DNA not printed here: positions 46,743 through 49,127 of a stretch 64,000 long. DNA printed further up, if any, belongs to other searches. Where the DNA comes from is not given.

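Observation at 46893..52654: Two B12-binding radical SAM enzymes translationally coupled to psd-pssA, directly downstream of a riboswitch-controlled B12 import operon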

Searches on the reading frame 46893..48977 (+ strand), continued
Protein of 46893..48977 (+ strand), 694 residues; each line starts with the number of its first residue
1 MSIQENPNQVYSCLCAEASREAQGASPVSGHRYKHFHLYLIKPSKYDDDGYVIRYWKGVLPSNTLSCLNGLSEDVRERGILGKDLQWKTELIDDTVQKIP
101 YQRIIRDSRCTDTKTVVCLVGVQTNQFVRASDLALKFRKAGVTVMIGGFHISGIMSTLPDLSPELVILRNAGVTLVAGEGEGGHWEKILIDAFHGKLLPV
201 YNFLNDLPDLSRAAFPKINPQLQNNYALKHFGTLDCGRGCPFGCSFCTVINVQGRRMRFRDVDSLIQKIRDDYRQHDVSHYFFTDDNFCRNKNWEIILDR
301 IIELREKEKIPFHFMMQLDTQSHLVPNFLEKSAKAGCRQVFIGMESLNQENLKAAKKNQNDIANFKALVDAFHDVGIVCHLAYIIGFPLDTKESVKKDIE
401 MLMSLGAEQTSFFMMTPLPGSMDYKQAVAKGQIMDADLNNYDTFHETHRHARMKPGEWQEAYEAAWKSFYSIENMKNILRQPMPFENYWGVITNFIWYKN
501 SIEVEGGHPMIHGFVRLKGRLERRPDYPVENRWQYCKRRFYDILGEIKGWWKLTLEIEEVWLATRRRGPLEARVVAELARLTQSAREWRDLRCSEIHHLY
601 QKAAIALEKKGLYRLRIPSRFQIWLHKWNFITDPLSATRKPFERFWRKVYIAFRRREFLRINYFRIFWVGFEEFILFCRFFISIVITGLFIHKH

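Call 41: find_encoding_contigs(protein=P0121, flank=10000, max_places=3)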
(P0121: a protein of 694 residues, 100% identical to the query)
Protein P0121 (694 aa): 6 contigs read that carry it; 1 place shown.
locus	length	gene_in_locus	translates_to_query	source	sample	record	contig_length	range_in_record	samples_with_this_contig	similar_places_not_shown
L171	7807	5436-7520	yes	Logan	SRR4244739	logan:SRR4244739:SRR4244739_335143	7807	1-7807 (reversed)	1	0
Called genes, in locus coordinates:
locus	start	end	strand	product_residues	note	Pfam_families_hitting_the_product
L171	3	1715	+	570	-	?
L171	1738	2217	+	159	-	PF03544:TonB_C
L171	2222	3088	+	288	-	PF01497:Peripla_BP_2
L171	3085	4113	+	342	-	PF01032:FecCD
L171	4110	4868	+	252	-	PF00005:ABC_tran, PF13304:AAA_21 (weak)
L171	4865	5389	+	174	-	PF02572:CobA_CobO_BtuR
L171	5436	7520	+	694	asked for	PF04055:Radical_SAM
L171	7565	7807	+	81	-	?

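Call 44: find_homologous_proteins(query=L144:2121-4067:+)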
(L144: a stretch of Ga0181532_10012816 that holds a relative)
Query L144:2121-4067:+ (649 aa): 8000 proteins with E <= 0.001 among 8000 candidates; the best 120 are listed.
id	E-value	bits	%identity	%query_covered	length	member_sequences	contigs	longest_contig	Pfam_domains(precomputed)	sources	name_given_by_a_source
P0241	0.0e+0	1429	92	100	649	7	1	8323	PF04055.28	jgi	jgi:radical SAM superfamily enzyme YgiQ (UPF0313 family)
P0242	0.0e+0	1410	90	100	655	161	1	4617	PF04055.28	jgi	jgi:radical SAM superfamily enzyme YgiQ (UPF0313 family)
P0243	0.0e+0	1408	89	100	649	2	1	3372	PF04055.28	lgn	-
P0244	0.0e+0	1393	88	100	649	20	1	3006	PF04055.28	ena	-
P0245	0.0e+0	1392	89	100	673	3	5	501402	PF04055.28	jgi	jgi:radical SAM superfamily enzyme YgiQ (UPF0313 family)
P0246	0.0e+0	1389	89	100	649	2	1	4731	PF04055.28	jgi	jgi:radical SAM superfamily enzyme YgiQ (UPF0313 family)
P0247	0.0e+0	1388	89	100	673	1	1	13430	PF04055.28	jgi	jgi:radical SAM superfamily enzyme YgiQ (UPF0313 family)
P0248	0.0e+0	1385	89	100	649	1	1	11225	PF04055.28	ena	-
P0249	0.0e+0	1382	89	100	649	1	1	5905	PF04055.28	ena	-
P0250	0.0e+0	1374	88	100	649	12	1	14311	PF04055.28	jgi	jgi:radical SAM superfamily enzyme YgiQ (UPF0313 family)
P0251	0.0e+0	1372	88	100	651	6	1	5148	PF04055.28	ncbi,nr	ncbi:MAG TPA: radical SAM protein [Candidatus Acidoferrum sp.]|nr:radical SAM protein [Candidatus Ac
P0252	0.0e+0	1371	88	100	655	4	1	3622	PF04055.28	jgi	jgi:radical SAM superfamily enzyme YgiQ (UPF0313 family)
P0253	0.0e+0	1368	87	100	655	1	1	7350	PF04055.28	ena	-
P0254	0.0e+0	1367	87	100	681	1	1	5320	PF04055.28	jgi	-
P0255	0.0e+0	1367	88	100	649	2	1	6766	PF04055.28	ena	-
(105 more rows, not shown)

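Call 50: search_protein_families(library=pfam, proteins=[L093:5654-6733:+, L093:6717-8150:+, L093:2411-3874:+, L093:1623-2414:+, L097:4627-6018:+, L097:6032-7228:+, L097:8414-9733:+, L097:13716-15470:+, L097:7621-8439:-, L092:7474-8400:+], max_evalue=0.001)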
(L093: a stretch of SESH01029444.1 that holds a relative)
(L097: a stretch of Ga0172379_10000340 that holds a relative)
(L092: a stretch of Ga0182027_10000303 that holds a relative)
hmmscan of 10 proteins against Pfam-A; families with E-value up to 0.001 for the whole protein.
L093:5654-6733:+ (359 aa): 1 family
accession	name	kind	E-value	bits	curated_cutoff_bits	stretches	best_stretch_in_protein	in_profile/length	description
PF09394.16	Inhibitor_I42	-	1.1e-22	80.5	27.2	1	267-354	2-89/91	Chagasin family peptidase inhibitor I42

L093:6717-8150:+ (477 aa): 5 families
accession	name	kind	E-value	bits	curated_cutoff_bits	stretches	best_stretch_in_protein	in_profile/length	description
PF01593.30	Amino_oxidase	-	1.6e-35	123.7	19.8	1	28-463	1-437/443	Flavin containing amine oxidoreductase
PF13450.12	NAD_binding_8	-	2.2e-10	41.1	21.9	1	23-94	1-68/68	NAD(P)-binding Rossmann-like domain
PF13454.12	NAD_binding_9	-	3.3e-07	30.9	21.8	1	22-89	1-67/155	FAD-NAD(P)-binding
PF01266.30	DAO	-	5.7e-07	29.8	27.9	1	20-61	1-37/353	FAD dependent oxidoreductase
PF01946.23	Thi4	-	3.3e-05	23.7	26.2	1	13-61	12-55/235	Thi4 family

L093:2411-3874:+ (487 aa): 3 families
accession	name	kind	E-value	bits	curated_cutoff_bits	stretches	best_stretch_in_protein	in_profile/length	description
PF05157.20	MshEN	-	1e-19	70.8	23.1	1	393-476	2-86/90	MshEN domain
PF00072.30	Response_reg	-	1.7e-12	47.9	30.2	1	7-118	1-110/111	Response regulator receiver domain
PF00990.26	GGDEF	-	1e-11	45.3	23.8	1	134-221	6-92/161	Diguanylate cyclase, GGDEF domain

L093:1623-2414:+ (263 aa): 2 families
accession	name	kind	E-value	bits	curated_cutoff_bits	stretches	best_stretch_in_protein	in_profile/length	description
PF02548.21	Pantoate_transf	-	1.4e-101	339.7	28.7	1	3-257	2-258/259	Ketopantoate hydroxymethyltransferase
PF13714.12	PEP_mutase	-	0.00035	20.7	31.5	1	16-118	9-109/240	Phosphoenolpyruvate phosphomutase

L097:4627-6018:+ (463 aa): 1 family
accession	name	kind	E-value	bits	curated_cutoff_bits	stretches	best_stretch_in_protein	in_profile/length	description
PF00291.31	PALP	-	8.5e-33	114.4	35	1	77-412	6-292/295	Pyridoxal-phosphate dependent enzyme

L097:6032-7228:+ (398 aa): 1 family
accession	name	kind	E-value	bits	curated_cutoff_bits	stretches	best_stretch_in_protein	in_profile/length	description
PF00365.25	PFK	-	4.8e-43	147.9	30.9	1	9-323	2-276/277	Phosphofructokinase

L097:8414-9733:+ (439 aa): 4 families
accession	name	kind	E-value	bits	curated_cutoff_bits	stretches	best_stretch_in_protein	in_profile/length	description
PF00860.26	Xan_ur_permease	-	2.4e-44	152.1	27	1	29-401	3-386/389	Permease family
PF00916.26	Sulfate_transp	-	5.9e-09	35.6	23.2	1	74-374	68-363/380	Sulfate permease family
PF16983.11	MFS_MOT1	-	0.00024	21.9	30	1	48-152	16-109/111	Molybdate transporter of MFS superfamily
PF03594.19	BenE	-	0.00036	20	27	1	33-156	15-135/378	Benzoate membrane transport protein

L097:13716-15470:+ (584 aa): 2 families
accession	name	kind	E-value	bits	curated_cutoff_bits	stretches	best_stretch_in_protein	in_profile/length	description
PF00920.27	ILVD_EDD_N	-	2.7e-102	342.6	27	1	47-371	1-310/316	Dihydroxy-acid/6-phosphogluconate dehydratase N-terminal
PF24877.1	ILV_EDD_C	-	8.4e-74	247.6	27.7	1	386-575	1-191/191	Dihydroxy-acid/6-phosphogluconate dehydratase C-terminal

L097:7621-8439:- (272 aa): 0 families

L092:7474-8400:+ (308 aa): 1 family
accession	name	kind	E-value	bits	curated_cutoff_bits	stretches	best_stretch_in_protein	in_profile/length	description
PF09394.16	Inhibitor_I42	-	2.5e-22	79.4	27.2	1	216-303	2-89/91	Chagasin family peptidase inhibitor I42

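Call 54: search_protein_families(library=pfam, alignment_id=A4, max_evalue=0.00001)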
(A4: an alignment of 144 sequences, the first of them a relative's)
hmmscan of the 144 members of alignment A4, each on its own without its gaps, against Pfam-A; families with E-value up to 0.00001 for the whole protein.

A. member 1, L098:5288-5764:+ (158 aa): 1 family
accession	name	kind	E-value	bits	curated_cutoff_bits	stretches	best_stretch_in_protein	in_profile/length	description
PF01814.28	Hemerythrin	-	1.5e-17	64.7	25.3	1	7-126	3-126/127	Hemerythrin HHE cation binding domain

B. families by the number of members that match (of 144 scanned): 121 families (the first 25 are shown)
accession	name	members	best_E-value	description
PF01171.26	ATP_bind_3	8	2.2e-49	PP-loop family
PF11734.13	TilS_C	8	2.5e-15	TilS substrate C-terminal domain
PF00248.27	Aldo_ket_red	5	1.5e-28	Aldo/keto reductase family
PF04055.27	Radical_SAM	5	6.2e-25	Radical SAM superfamily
PF03061.28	4HBT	5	1.5e-17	Thioesterase superfamily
PF09179.16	TilS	5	3.4e-09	TilS substrate binding domain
PF00027.35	cNMP_binding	4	1.1e-19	Cyclic nucleotide-binding domain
PF13545.12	HTH_Crp_2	4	7.3e-18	Crp-like helix-turn-helix domain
PF14539.12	DUF4442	4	1.9e-09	Domain of unknown function (DUF4442)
PF01145.31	Band_7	3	1.2e-30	SPFH domain / Band 7 family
PF02310.24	B12-binding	3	1.9e-10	B12 binding domain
PF01212.27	Beta_elim_lyase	2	1.5e-79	Beta-eliminating lyase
PF01813.22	ATP-synt_D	2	7.2e-53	ATP synthase subunit D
PF03006.26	HlyIII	2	7.8e-43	Haemolysin-III related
PF02518.31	HATPase_c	2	3.4e-32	Histidine kinase-, DNA gyrase B-, and HSP90-like ATPase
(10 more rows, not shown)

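Call 55: predict_structure(alignment_id=A3)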
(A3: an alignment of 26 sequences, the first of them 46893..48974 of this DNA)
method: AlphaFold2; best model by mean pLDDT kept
length: 694 residues; sequences in the alignment: 26
mean_pLDDT: 79.4   pTM: 0.79
mean pLDDT of the five models: 79.4, 76.5, 75.4, 74.7, 72.8
residues with pLDDT >= 90: 195; 70-90: 354; 50-70: 76; < 50: 69
segments of 3 or more residues with pLDDT < 50: 1-29, 49-60, 239-254, 286-290, 439-441
pLDDT, mean of each block of 10 residues (from residue 1): 26 31 38 92 68 45 80 93 92 84 95 95 83 94 93 87 93 93 92 96 85 84 75 63 45 58 90 90 60 80 94 83 85 91 77 66 82 91 78 89 89 76 79 58 58 83 90 92 85 86 75 61 69 88 88 91 87 85 65 89 87 81 84 80 89 89 88 88 75 49
secondary structure, 60 per line:
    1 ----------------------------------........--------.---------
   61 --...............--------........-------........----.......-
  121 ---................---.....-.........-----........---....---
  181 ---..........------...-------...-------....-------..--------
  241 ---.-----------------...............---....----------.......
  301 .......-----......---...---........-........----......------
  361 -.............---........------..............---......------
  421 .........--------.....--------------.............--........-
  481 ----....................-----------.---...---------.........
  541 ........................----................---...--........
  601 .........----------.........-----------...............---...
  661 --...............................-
elements in order (helices of 4 or more, strands of 3 or more residues): E35-42 H63-77 E86-93 H101-108 E113-119 H124-139 E143-147 H149-157 H163-170 E174-177 H184-193 E200-202 H220-223 H262-276 E280-283 H294-307 E313-318 H328-335 E337-344 H349-354 H362-374 E378-385 H392-405 E409-414 H422-429 H438-442 H457-469 H472-479 H485-504 H532-564 H569-584 H593-609 H620-628 H640-654 H663-693

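Call 58: fold_search(model_id=the predicted structure, library=pdb)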
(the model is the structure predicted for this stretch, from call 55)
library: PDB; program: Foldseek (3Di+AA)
matches with E <= 10: 1475; with E <= 0.001: 54
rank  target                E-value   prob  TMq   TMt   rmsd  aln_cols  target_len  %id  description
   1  6fd2_A                2.9e-14  1.00  0.48  0.70   5.8       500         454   16  Radical SAM 1,2-diol dehydratase AprD4 in complex with its substrate paromamine (released 2018-01-17)
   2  6fd2_B                1.3e-13  1.00  0.46  0.67   6.3       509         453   16  Radical SAM 1,2-diol dehydratase AprD4 in complex with its substrate paromamine (released 2018-01-17)
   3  6wtf_A                8.0e-13  1.00  0.40  0.49   6.9       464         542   17  Structure of radical S-adenosylmethionine methyltransferase, TsrM, from Kitasatospora setae with tryptophan substrate  (released 2020-12-23)
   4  6wtf_B                2.3e-12  1.00  0.43  0.54   6.4       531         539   16  Structure of radical S-adenosylmethionine methyltransferase, TsrM, from Kitasatospora setae with tryptophan substrate  (released 2020-12-23)
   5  9ccb                  3.5e-12  1.00  0.40  0.63   7.6       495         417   15  X-ray crystal structure of methyl-coenzyme M reductase glutamine methylase (MgmA) from Methanothermobacter marburgensis  (released 2025-01-01)
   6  9n1b                  1.2e-11  1.00  0.44  0.48  12.6       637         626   14  Crystal structure of CysS from Corallococcus sp. CA054B with 5'-deoxyadenosine, methionine, and pantetheinylated 3-metho (released 2026-01-28)
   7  6wte_B                1.2e-11  1.00  0.39  0.50  10.0       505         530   16  Structure of radical S-adenosylmethionine methyltransferase, TsrM, from Kitasatospora setae with cobalamin and [4Fe-4S (released 2020-12-23)
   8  9n1d                  1.4e-11  1.00  0.43  0.47  11.3       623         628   14  Crystal structure of CysS from Corallococcus sp. CA054B with 5'-deoxyadenosine and methionine bound (released 2026-01-28)
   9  6wte_A                4.2e-11  1.00  0.40  0.47  10.2       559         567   15  Structure of radical S-adenosylmethionine methyltransferase, TsrM, from Kitasatospora setae with cobalamin and [4Fe-4S (released 2020-12-23)
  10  9n1c                  9.8e-11  1.00  0.43  0.47  11.2       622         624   15  Crystal structure of CysS from Corallococcus sp. CA054B with 5'-deoxyadenosine, methionine, and pantetheinylated 3-ethox (released 2026-01-28)
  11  5ul2                  1.2e-10  1.00  0.43  0.41  14.9       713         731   14  Structure of Apo, SeMet-labeled Cobalamin-dependent S-adenosylmethionine radical enzyme OxsB (released 2017-04-19)
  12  7kdy_A                1.9e-10  1.00  0.42  0.44   9.8       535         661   16  Crystal structure of Streptomyces tokunonesis TokK with hydroxycobalamin, 5'-deoxyadenosine, methionine, and (2R)-pant (released 2022-01-12)
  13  7kdx_B                3.5e-10  1.00  0.41  0.43   9.6       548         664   17  Crystal structure of Streptomyces tokunonesis TokK with hydroxycobalamin, 5'-deoxyadenosine, and methionine (released 2022-01-12)
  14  7kdx_A                4.8e-10  1.00  0.44  0.46   7.9       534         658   17  Crystal structure of Streptomyces tokunonesis TokK with hydroxycobalamin, 5'-deoxyadenosine, and methionine (released 2022-01-12)
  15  7kdy_B                6.2e-10  1.00  0.40  0.42   9.7       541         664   16  Crystal structure of Streptomyces tokunonesis TokK with hydroxycobalamin, 5'-deoxyadenosine, methionine, and (2R)-pant (released 2022-01-12)
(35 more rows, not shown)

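Call 87: find_encoding_contigs(protein=P0240, flank=10000, max_places=2)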
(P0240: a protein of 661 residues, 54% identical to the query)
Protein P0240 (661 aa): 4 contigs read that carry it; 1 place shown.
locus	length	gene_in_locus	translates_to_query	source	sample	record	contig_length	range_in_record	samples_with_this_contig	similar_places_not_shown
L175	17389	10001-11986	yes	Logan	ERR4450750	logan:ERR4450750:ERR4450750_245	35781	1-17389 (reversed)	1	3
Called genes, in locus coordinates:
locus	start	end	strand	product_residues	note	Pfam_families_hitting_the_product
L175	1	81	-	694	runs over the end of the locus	PF04055:Radical_SAM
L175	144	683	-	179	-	PF02572:CobA_CobO_BtuR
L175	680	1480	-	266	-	PF00005:ABC_tran, PF02463:SMC_N, PF13191:AAA_16 (weak), PF13476:AAA_23 (weak), PF13555:AAA_29 (weak), PF13304:AAA_21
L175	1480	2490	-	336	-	PF01032:FecCD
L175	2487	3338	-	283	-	PF01497:Peripla_BP_2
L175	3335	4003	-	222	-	PF01902:Diphthami_syn_2_N, PF28410:Diphthami_syn_2_C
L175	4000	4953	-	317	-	PF00733:Asn_synthase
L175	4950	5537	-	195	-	PF03544:TonB_C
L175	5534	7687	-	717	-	PF07715:Plug, PF00593:TonB_dep_Rec_b-barrel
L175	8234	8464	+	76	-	-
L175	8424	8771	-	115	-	-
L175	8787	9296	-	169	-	-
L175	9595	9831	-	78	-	-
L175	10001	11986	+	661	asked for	PF04055:Radical_SAM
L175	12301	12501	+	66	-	PF00313:CSD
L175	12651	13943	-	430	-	PF05977:MFS_3, PF07690:MFS_1, PF13347:MFS_2 (weak), PF07690:MFS_1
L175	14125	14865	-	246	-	PF00899:ThiF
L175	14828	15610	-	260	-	PF01026:TatD_DNase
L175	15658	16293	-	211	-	PF13548:DUF4126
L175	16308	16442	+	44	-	-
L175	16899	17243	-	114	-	PF07719:TPR_2 (faint), PF13428:TPR_14 (faint), PF13432:TPR_16 (weak), PF14559:TPR_19, PF13174:TPR_6 (weak)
